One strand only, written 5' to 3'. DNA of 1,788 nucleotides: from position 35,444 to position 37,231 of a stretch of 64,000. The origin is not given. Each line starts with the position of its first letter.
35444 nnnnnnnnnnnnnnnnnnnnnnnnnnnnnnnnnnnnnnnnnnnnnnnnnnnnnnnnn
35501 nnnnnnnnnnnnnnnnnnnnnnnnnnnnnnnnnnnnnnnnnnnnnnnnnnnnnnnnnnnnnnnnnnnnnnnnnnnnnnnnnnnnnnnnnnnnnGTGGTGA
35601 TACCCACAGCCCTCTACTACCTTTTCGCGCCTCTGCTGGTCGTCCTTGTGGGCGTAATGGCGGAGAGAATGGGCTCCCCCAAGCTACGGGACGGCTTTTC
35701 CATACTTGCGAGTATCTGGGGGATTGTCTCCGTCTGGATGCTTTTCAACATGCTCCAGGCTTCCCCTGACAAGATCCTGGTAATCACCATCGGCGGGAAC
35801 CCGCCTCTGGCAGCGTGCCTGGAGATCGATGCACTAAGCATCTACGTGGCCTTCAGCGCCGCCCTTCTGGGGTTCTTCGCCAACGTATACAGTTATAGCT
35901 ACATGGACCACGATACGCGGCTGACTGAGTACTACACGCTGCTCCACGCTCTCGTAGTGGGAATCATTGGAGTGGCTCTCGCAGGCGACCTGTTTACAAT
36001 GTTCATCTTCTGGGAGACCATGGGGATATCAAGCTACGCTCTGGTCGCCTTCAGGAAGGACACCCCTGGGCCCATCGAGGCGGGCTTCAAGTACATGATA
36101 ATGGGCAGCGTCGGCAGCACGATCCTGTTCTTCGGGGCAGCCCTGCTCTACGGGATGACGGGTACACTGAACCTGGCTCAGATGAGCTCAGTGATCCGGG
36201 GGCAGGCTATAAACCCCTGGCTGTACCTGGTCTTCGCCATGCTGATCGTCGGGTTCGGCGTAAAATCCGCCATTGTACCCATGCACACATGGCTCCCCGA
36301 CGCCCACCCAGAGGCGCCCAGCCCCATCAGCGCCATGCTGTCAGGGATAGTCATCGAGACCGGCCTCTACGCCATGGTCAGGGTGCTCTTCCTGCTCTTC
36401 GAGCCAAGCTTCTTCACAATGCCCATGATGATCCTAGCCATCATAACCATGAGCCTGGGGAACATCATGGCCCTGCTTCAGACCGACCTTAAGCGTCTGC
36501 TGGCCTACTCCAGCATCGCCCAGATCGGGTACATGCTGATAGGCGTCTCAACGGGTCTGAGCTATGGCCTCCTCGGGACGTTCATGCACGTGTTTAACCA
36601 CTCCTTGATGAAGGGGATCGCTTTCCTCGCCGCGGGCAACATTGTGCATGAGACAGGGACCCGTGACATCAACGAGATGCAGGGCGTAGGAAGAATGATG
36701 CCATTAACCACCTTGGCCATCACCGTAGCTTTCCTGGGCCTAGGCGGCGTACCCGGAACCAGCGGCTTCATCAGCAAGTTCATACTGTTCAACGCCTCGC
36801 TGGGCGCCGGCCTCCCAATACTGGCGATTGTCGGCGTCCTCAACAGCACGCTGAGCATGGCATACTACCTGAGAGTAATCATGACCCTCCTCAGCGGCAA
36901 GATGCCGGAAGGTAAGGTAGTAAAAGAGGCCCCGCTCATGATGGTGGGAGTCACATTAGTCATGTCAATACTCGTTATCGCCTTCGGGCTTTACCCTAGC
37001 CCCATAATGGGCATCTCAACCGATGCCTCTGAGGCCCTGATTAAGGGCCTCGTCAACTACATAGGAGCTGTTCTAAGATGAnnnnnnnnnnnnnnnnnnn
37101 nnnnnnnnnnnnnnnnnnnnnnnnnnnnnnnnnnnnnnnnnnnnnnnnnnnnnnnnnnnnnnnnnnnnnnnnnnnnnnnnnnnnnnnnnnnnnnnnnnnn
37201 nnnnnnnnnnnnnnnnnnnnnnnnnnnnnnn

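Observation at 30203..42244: Complex-I-ordered, 13-gene membrane [NiFe] hydrogenase with four antiporter-like subunits, split into two divergent operons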

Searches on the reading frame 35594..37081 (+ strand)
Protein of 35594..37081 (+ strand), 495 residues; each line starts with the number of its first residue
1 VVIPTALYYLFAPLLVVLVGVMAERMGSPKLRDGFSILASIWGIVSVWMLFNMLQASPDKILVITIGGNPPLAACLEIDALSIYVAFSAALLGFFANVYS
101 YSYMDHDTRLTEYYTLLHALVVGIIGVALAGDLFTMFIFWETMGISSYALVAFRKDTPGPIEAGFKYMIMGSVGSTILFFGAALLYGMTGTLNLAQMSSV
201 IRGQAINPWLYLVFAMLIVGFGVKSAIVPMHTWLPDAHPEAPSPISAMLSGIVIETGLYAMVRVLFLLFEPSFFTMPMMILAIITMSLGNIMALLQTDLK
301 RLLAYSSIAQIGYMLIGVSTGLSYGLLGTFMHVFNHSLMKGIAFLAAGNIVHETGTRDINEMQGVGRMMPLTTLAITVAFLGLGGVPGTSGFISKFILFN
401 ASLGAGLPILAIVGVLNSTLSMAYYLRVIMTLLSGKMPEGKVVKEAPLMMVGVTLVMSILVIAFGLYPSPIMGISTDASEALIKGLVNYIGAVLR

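Call 4: search_protein_families(library=pfam, proteins=[window:35594-37081:+], max_evalue=0.01)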
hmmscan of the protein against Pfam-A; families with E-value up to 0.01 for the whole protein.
window:35594-37081:+ (495 aa): 3 families
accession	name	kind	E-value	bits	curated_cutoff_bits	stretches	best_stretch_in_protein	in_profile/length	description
PF00361.26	Proton_antipo_M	-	6.7e-79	265.6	21.5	1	130-421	1-294/294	NADH:quinone oxidoreductase/Mrp antiporter, TM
PF10125.14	NADHdeh_related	-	8.5e-09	35.6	27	1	119-219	74-173/218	NADH dehydrogenase I, subunit N related protein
PF00662.26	Proton_antipo_N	-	8.2e-06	26.1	24.5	1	75-114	12-51/51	NADH-Ubiquinone oxidoreductase (complex I), chain 5 N-terminus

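Call 6: search_protein_families(library=ncbifam, proteins=[window:35594-37081:+], max_evalue=0.001)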
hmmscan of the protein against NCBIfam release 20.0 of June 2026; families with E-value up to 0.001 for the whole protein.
window:35594-37081:+ (495 aa): 76 families (the best 25 are shown)
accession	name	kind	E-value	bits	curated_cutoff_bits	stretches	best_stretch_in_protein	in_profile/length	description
NF006240.0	PRK08376.1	subfamily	2.8e-106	356.5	662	1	51-494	62-518/521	putative monovalent cation/H+ antiporter subunit D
NF006241.0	PRK08377.1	equivalog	8.7e-87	292.2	645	1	13-492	12-486/494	NADH dehydrogenase subunit N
NF006419.0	PRK08668.1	equivalog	3.5e-86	290.3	617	1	38-478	32-477/613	NADH dehydrogenase subunit M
NF005086.0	PRK06521.1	equivalog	2.1e-78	264.4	667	1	5-484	7-508/669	hydrogenase 4 subunit B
NF009306.0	PRK12663.1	equivalog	5.2e-78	263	542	1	11-492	11-490/498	Na+/H+ antiporter subunit D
TIGR01770.1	NDH_I_N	subfamily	1.6e-76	258.2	332.6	1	9-472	10-472/472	NADH-quinone oxidoreductase subunit NuoN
TIGR01972.1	NDH_I_M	subfamily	3.6e-73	246.9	263.8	1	10-484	5-484/486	NADH-quinone oxidoreductase subunit M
NF009305.0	PRK12662.1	equivalog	1.1e-71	242.1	700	1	31-482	28-490/492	putative monovalent cation/H+ antiporter subunit D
NF005097.0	PRK06525.1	equivalog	2.3e-71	240.9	430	1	14-461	10-465/480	hydrogenase 4 subunit D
NF005818.0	PRK07691.1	equivalog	3.4e-71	240.7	586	1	13-494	13-494/496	Na+/H+ antiporter subunit D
NF006236.0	PRK08375.1-1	equivalog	5.8e-68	230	663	1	14-473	13-486/493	putative monovalent cation/H+ antiporter subunit D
NF009310.0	PRK12668.1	equivalog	2e-67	228.3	564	1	10-472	6-438/584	Na(+)/H(+) antiporter subunit D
NF005561.0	PRK07234.1-1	equivalog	4.5e-67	227.1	718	1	13-431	9-437/569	putative monovalent cation/H+ antiporter subunit D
NF004441.0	PRK05777.1-4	equivalog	1.3e-66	225.3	477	1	105-480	139-521/524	NADH-quinone oxidoreductase subunit NuoN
NF009308.0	PRK12665.1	equivalog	5.9e-66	223.1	585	1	44-421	43-426/531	Na+/H+ antiporter subunit D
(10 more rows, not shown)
